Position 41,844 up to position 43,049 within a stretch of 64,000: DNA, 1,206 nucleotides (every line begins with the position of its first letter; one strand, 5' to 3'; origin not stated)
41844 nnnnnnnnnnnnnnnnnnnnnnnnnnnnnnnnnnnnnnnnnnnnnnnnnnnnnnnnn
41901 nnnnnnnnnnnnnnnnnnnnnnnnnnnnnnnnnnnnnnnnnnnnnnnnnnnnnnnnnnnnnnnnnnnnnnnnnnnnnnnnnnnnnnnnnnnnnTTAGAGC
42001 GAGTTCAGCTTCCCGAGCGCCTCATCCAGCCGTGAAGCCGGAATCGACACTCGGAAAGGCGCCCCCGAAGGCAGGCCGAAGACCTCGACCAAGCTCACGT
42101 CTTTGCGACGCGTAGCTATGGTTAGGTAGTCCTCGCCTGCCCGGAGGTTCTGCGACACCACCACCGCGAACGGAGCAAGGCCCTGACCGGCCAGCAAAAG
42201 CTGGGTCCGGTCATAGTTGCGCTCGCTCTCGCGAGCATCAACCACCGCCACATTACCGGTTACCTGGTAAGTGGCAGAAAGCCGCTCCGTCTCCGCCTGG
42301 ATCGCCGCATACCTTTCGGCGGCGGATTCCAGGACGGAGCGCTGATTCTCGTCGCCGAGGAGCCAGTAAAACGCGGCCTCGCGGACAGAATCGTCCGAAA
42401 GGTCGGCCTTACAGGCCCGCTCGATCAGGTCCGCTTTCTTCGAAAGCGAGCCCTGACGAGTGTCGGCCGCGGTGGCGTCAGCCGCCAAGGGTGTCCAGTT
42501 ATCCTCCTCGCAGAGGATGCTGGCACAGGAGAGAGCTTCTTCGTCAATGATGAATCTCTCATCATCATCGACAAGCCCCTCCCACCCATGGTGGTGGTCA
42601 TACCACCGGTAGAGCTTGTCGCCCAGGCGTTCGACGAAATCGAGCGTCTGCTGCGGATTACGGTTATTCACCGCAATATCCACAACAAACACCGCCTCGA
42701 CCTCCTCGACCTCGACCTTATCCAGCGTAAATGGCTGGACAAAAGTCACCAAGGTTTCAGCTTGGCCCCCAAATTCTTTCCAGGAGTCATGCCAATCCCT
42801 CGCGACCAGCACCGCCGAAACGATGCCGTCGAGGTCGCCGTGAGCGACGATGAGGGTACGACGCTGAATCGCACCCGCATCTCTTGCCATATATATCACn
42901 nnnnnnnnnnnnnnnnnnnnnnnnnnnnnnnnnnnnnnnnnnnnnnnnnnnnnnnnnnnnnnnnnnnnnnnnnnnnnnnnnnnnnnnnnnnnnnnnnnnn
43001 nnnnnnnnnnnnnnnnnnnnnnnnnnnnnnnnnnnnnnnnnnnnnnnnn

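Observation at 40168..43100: High-GC three-gene island (DHH-motif protein plus two unknown proteins) bounded by hairpin repeats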

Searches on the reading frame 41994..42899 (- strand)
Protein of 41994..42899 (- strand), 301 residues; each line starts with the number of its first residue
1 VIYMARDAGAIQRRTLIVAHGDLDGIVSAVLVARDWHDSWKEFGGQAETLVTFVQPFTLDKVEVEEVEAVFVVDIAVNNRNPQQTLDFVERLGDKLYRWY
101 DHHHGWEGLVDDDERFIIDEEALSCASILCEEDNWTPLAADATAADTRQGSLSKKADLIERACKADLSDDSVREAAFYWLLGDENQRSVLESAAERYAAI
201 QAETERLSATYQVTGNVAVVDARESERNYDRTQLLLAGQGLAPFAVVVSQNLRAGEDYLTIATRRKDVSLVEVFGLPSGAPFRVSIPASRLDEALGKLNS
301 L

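Call 7: search_protein_families(library=pfam, proteins=[window:41994-42899:-], max_evalue=1)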
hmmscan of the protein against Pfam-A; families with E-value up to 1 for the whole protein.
window:41994-42899:- (301 aa): 1 family
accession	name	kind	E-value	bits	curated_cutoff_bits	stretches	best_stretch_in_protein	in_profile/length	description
PF01368.27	DHH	-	0.00097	19.9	28.1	1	15-129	2-98/125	DHH family, N-terminal domain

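Call 8: search_protein_families(library=phrogs, proteins=[window:41994-42899:-], max_evalue=1)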
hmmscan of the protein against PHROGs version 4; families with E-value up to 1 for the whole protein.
window:41994-42899:- (301 aa): 3 families
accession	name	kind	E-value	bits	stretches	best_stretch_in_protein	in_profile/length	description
phrog_19824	-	unknown function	0.043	14.8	1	197-237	14-52/87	-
phrog_1734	-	unknown function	0.2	13.1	1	110-149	71-110/128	-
phrog_20054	-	unknown function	0.22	12.2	1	125-154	41-70/166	-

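Call 9: search_protein_families(library=padloc, proteins=[window:41994-42899:-], max_evalue=1)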
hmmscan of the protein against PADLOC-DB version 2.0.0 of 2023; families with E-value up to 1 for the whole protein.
window:41994-42899:- (301 aa): 0 families

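Call 10: search_protein_families(library=ncbifam, proteins=[window:41994-42899:-], max_evalue=1)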
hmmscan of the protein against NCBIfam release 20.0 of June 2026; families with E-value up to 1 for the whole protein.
window:41994-42899:- (301 aa): 2 families
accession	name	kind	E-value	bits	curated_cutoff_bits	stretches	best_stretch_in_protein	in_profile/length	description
TIGR03835.1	termin_org_DnaJ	equivalog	0.02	13.3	512.25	1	74-126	190-242/871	terminal organelle assembly protein TopJ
NF037946.1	terminal_TopJ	equivalog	0.18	10.2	300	1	79-134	204-260/810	terminal organelle assembly protein TopJ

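Call 15: find_homologous_proteins(query=window:41994-42899:-)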
Query window:41994-42899:- (301 aa): 72 proteins with E <= 0.001 among 5778 candidates.
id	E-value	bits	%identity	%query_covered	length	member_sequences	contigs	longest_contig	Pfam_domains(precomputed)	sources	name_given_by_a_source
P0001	3.5e-192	655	100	99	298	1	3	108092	-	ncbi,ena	-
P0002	3.5e-118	412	70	95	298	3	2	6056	-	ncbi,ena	-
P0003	1.9e-102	361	63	98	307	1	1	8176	-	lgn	-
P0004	4.6e-97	343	63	96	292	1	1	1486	-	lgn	-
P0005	8.6e-91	323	58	97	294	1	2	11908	-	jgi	jgi:hypothetical protein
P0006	1.2e-89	319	56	96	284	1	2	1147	-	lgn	-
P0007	1.5e-89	319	58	97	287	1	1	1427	-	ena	-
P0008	1.1e-88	316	56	97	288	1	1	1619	-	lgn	-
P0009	5.0e-87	310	56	96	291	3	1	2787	-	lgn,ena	-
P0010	2.6e-86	308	56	96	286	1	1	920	PF01368.28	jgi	-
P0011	5.1e-86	307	57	95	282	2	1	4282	-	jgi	jgi:hypothetical protein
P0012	5.5e-86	307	54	97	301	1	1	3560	-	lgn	-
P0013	1.4e-84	302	53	96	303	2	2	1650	-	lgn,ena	-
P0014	1.8e-84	302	54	96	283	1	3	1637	-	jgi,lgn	-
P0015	2.0e-83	298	55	94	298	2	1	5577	PF01368.28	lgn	-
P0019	1.5e-80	289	53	100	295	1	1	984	PF01368.28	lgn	-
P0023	1.6e-76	276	53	95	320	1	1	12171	PF01368.28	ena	-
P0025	1.6e-70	256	49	97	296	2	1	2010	PF01368.28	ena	-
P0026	1.6e-68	250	47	95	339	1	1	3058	PF01368.28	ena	-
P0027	3.4e-68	248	49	96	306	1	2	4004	PF01368.28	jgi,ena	-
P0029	6.7e-68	247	46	99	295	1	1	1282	PF01368.28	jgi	jgi:hypothetical protein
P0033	9.7e-65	237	47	97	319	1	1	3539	PF01368.28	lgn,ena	-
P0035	3.8e-64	235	46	96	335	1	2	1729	PF01368.28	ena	-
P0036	4.7e-64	235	47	96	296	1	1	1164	PF01368.28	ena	-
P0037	6.3e-64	234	46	96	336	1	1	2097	PF01368.28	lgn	-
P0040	1.7e-62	230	42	99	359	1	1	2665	PF01368.28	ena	-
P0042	2.7e-62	229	46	96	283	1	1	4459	PF01368.28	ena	-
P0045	7.0e-61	224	44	96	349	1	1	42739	-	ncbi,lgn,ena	-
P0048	2.1e-59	220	42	97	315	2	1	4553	PF01368.28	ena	-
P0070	9.4e-17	80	31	92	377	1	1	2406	PF01368.28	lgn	-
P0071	2.6e-14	72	27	91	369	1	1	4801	PF01368.28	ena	-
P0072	2.0e-13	69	27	92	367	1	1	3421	PF01368.28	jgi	-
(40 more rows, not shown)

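Call 25: find_related_loci(query=window:41994-42899:-, collection=viral_contigs, flank=10000)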
Query window:41994-42899:- (301 aa) in viral_contigs; peptide patterns used: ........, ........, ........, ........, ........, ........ (x = any residue, [..] = any of these).
14 stretches matched a pattern, but none encodes a relative of the query by tblastn (E <= 1e-3).

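Call 31: search_solved_structures(query=A3, max_evalue=10, show_alignments=2)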
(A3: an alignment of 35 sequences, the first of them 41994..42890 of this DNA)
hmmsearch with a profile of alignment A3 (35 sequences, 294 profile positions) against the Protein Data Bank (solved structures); distinct sequences matched with E-value up to 10: 5.
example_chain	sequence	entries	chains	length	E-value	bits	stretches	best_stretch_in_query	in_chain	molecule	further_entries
7d62_A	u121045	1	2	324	0.0042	19.9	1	88-151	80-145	PggH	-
8a8k_A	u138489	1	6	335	0.048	16.4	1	7-65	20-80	PAP phosphatase from Methanothermococcus thermolithotrophicus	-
5im4_F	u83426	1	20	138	0.21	14.3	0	249-283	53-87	Phosphotransferase system, mannose/fructose-specific component IIA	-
5x4i_A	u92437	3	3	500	0.39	13.4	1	8-35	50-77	Uncharacterized protein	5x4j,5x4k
5x4h_A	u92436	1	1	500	0.39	13.4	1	8-35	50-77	Uncharacterized protein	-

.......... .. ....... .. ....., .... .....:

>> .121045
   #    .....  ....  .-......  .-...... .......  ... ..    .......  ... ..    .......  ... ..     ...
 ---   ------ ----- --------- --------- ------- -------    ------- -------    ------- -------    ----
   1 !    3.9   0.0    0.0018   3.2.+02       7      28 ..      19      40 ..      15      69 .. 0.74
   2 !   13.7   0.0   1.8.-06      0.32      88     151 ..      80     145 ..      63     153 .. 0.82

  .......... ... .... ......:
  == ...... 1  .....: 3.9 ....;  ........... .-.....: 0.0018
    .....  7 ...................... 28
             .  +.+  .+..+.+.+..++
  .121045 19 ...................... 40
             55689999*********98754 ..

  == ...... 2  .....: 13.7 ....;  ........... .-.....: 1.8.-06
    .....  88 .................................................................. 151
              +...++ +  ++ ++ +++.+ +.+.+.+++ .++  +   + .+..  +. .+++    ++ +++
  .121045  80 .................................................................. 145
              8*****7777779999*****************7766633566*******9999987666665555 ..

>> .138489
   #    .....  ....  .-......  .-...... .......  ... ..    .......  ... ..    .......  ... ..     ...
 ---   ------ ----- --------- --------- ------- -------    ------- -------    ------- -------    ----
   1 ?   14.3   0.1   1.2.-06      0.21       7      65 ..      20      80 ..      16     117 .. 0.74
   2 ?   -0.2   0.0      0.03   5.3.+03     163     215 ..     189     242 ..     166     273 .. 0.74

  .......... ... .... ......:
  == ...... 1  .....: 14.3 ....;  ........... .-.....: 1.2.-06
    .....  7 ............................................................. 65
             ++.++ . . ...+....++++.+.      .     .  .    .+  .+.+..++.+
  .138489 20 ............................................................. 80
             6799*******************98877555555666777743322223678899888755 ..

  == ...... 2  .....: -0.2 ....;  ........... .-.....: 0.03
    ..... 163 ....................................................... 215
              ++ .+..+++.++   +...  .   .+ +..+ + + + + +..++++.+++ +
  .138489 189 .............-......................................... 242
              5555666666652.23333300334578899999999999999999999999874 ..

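Call 33: find_encoding_contigs(protein=P0002, flank=6000, max_places=3)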
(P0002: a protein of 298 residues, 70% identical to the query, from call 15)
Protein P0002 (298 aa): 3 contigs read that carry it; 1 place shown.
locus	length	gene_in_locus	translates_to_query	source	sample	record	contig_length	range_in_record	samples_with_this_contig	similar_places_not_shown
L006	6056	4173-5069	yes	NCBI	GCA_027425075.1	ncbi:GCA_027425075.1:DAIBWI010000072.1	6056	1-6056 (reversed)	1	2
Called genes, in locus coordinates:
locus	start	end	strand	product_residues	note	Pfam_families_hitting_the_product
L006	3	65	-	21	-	?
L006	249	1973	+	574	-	-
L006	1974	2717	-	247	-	PF01978:TrmB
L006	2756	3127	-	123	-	PF05635:23S_rRNA_IVP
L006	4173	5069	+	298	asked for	-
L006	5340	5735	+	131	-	-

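Call 34: find_encoding_contigs(protein=P0005, flank=8000, max_places=3)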
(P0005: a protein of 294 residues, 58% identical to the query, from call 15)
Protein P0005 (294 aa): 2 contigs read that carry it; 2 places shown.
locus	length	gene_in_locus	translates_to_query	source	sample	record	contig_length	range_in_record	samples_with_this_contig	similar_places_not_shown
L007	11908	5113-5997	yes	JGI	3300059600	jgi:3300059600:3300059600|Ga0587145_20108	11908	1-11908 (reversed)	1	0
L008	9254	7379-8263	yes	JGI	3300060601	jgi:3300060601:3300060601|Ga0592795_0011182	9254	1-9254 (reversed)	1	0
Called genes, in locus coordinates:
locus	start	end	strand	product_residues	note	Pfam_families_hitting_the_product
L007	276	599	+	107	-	-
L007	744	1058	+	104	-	-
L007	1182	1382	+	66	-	-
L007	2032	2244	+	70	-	-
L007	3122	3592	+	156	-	-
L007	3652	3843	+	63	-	-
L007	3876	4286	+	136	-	-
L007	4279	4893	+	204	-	-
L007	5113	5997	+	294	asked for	-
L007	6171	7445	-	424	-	PF13683:rve_3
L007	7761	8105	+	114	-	PF13083:KH_KhpA-B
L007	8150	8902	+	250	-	PF01746:tRNA_m1G_MT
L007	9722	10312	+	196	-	PF25881:HH_YBHG (faint)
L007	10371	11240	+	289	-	PF25881:HH_YBHG (weak), PF25954:Beta-barrel_RND_2 (weak), PF25990:Beta-barrel_YknX (weak)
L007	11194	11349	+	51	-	PF25967:RND-MFP_C (weak)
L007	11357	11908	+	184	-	?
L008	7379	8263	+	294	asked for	-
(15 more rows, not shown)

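Call 35: find_encoding_contigs(protein=P0045, flank=8000, max_places=3)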
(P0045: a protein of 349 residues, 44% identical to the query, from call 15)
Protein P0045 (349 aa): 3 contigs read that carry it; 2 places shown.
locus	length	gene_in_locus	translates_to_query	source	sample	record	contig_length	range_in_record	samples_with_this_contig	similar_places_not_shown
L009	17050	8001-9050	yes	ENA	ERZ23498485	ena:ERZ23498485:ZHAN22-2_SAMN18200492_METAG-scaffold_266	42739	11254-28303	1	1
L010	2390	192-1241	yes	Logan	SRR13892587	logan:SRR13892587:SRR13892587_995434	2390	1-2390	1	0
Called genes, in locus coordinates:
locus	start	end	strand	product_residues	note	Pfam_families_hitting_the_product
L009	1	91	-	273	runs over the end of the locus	-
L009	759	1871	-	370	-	PF14522:Cytochrome_C7 (faint), PF14537:Cytochrom_c3_2 (weak), PF18204:PGF-CTERM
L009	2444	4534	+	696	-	-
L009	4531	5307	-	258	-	PF01978:TrmB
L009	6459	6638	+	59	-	-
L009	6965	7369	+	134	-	-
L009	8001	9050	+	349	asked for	-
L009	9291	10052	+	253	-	-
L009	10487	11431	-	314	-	PF13576:Pentapeptide_3 (faint), PF00805:Pentapeptide (weak), PF13599:Pentapeptide_4 (faint), PF00805:Pentapeptide (weak)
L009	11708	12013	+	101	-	-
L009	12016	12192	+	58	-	PF12728:HTH_17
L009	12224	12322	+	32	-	-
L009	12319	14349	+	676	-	PF12161:HsdM_N, PF02384:N6_Mtase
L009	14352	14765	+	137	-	-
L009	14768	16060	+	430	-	PF01420:Methylase_S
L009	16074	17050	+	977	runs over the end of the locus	PF04313:HSDR_N, PF04851:ResIII, PF00270:DEAD, PF18766:SWI2_SNF2, PF22679:T1R_D3-like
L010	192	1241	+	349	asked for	-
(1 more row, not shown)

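Call 56: find_related_loci(query=A3, collection=viral_contigs, flank=10000)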
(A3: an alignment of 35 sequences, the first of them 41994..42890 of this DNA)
Query A3 (298 aa) in viral_contigs; peptide patterns used: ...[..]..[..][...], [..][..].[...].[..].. (x = any residue, [..] = any of these).
147 stretches matched a pattern, but none encodes a relative of the query by tblastn (E <= 1e-3).

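Call 78: find_related_loci(query=A3, collection=metagenome_contigs, flank=7000)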
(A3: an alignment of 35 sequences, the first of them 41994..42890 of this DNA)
Query A3 (298 aa) in metagenome_contigs; peptide patterns used: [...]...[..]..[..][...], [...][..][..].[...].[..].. (x = any residue, [..] = any of these).
565 stretches matched a pattern; 59 encode a relative of the query (tblastn E <= 1e-3); 58 distinct loci.
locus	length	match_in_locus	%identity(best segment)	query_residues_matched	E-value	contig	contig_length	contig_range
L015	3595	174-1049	59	13-298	2e-101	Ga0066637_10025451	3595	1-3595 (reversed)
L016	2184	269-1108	56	11-298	4e-97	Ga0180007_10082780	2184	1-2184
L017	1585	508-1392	53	13-298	5e-91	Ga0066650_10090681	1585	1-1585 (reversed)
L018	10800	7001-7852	51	10-298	4e-84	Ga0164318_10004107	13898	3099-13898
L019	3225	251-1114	49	12-298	4e-79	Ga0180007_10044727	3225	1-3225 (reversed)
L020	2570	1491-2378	49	11-298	1e-77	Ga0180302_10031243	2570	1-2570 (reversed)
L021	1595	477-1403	42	8-298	1e-72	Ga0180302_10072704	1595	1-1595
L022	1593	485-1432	43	13-298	7e-68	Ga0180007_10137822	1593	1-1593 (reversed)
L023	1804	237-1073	46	12-286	8e-61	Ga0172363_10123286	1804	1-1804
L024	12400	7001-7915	39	8-296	4e-59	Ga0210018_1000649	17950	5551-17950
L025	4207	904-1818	39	8-296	4e-58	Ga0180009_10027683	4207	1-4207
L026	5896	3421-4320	36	11-294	1e-56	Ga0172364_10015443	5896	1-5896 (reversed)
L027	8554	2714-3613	36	11-294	1e-56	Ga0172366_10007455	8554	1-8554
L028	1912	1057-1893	44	12-286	1e-56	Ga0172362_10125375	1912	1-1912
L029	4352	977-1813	37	13-286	1e-46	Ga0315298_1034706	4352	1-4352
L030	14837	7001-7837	36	13-286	5e-46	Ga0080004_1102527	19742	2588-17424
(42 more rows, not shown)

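Call 81: search_protein_families(library=pfam, proteins=[L024:7957-9486:+, L024:6171-6815:+, L024:9626-10303:+, L024:10392-11513:+, L030:7890-9017:+, L030:6329-6841:+, L030:5599-6291:+, L018:4608-6194:+, L018:2966-4573:+, L018:9545-10800:+], max_evalue=0.001)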
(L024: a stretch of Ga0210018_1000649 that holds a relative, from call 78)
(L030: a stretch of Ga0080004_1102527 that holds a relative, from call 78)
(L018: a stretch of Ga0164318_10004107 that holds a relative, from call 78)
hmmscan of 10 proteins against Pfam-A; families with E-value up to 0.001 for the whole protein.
L024:7957-9486:+ (509 aa): 2 families
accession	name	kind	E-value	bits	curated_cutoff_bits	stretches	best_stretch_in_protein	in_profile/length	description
PF13563.12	2_5_RNA_ligase2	-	7.7e-08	33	27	1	345-484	13-145/152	2'-5' RNA ligase superfamily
PF02834.22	LigT_PEase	-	7.7e-08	32.9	23.3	1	347-398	22-73/87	LigT like Phosphoesterase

L024:6171-6815:+ (214 aa): 0 families

L024:9626-10303:+ (225 aa): 1 family
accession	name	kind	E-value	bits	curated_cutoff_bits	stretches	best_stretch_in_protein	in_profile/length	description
PF04138.20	GtrA_DPMS_TM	-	2e-17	63.9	26.1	1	76-224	1-117/117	GtrA/DPMS, transmembrane domain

L024:10392-11513:+ (373 aa): 12 families
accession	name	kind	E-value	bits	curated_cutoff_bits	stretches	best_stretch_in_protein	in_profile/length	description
PF13177.12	DNA_pol3_delta2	-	1.2e-49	168.8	27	1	20-178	1-160/161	DNA polymerase III, delta subunit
PF22608.2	DNAX_ATPase_lid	-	1.4e-14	54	27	1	183-229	2-48/49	DNA polymerase III clamp loader subunit, ATPase lid domain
PF00004.35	AAA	-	7.6e-14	52.7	21.2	1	41-175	1-125/131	ATPase family associated with various cellular activities (AAA)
PF12169.13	DNA_pol3_gamma3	-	1.9e-12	47.6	24.4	1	237-368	1-128/143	DNA polymerase III subunits gamma and tau domain III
PF05496.18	RuvB_N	-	4.8e-08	33.3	27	1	11-73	2-68/159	Holliday junction DNA helicase RuvB P-loop domain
PF13401.12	AAA_22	-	2.9e-06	28.1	27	1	42-162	9-129/130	AAA domain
PF03215.21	Rad17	-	2.7e-05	24.6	23.8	1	7-83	10-90/186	Rad17 P-loop domain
PF07728.20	AAA_5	-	5.5e-05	23.6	22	1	42-145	3-92/139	AAA domain (dynein-related subfamily)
PF01078.27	Mg_chelatase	-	5.6e-05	23.1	20.3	1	15-67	2-51/207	Magnesium chelatase, subunit ChlI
PF13191.12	AAA_16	-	6.8e-05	23.9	32.6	1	18-80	2-73/167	AAA ATPase domain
PF21694.2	DNA_pol3_delta_C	-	0.0004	20.8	27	1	256-362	6-116/121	DNA polymerase III delta subunit, C-terminal domain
PF13173.12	AAA_14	-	0.00089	19.7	27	0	40-158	4-100/129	AAA domain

L030:7890-9017:+ (375 aa): 0 families

L030:6329-6841:+ (170 aa): 0 families

L030:5599-6291:+ (230 aa): 0 families

L018:4608-6194:+ (528 aa): 1 family
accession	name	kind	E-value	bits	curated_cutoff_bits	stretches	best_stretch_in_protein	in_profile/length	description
PF04932.20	Wzy_C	-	1.2e-17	64.6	31.7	1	273-449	2-149/149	O-Antigen ligase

L018:2966-4573:+ (535 aa): 1 family
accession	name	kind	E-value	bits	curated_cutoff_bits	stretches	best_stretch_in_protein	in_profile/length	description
PF04932.20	Wzy_C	-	6.3e-23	81.6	31.7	1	323-462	2-149/149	O-Antigen ligase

L018:9545-10800:+ (418 aa): 6 families
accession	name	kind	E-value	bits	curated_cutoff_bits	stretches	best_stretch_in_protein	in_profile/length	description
PF00270.35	DEAD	-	8.9e-12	45.5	26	1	85-157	84-162/167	DEAD/DEAH box helicase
PF00271.37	Helicase_C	-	3.9e-07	30.7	23.5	1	200-311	8-105/110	Helicase conserved C-terminal domain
PF04851.21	ResIII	-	3.9e-06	27.3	22.5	0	112-155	119-162/164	Type III restriction enzyme, res subunit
PF25199.1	nSTAND_NTPase5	-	1.2e-05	25.6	34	1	51-146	42-124/145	Novel STAND NTPase 5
PF13604.12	AAA_30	-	1.6e-05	25.2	27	0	54-133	22-103/191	AAA domain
PF13245.12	AAA_19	-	0.00016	22.3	25.1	0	47-131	8-103/134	AAA domain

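Call 93: search_protein_families(library=pfam, proteins=[L006:5340-5735:+], max_evalue=0.01)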
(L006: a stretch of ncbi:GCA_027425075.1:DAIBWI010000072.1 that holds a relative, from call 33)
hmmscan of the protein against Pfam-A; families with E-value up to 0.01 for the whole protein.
L006:5340-5735:+ (131 aa): 0 families

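Call 102: search_protein_families(library=pfam, proteins=[L007:3122-3592:+, L007:4279-4893:+, L009:9291-10052:+], max_evalue=0.5)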
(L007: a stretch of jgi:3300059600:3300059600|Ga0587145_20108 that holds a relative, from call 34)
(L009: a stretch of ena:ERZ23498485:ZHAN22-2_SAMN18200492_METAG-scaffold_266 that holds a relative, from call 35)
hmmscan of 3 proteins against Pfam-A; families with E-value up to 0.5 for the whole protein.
L007:3122-3592:+ (156 aa): 0 families

L007:4279-4893:+ (204 aa): 1 family
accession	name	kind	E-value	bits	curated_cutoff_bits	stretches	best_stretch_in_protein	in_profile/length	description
PF01337.24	Barstar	-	0.23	11.9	23.4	1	158-195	56-94/96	Barstar (barnase inhibitor)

L009:9291-10052:+ (253 aa): 0 families

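Call 105: search_dna_similar(query=window:41994-42890:-, collection=phages, mode=protein, max_evalue=0.001)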
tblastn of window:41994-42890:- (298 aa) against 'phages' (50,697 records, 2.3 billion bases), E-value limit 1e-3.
No match.

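Call 106: search_dna_similar(query=window:41994-42890:-, collection=plasmids, mode=protein, max_evalue=0.001)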
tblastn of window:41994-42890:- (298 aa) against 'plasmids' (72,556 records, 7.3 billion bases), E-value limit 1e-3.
No match.
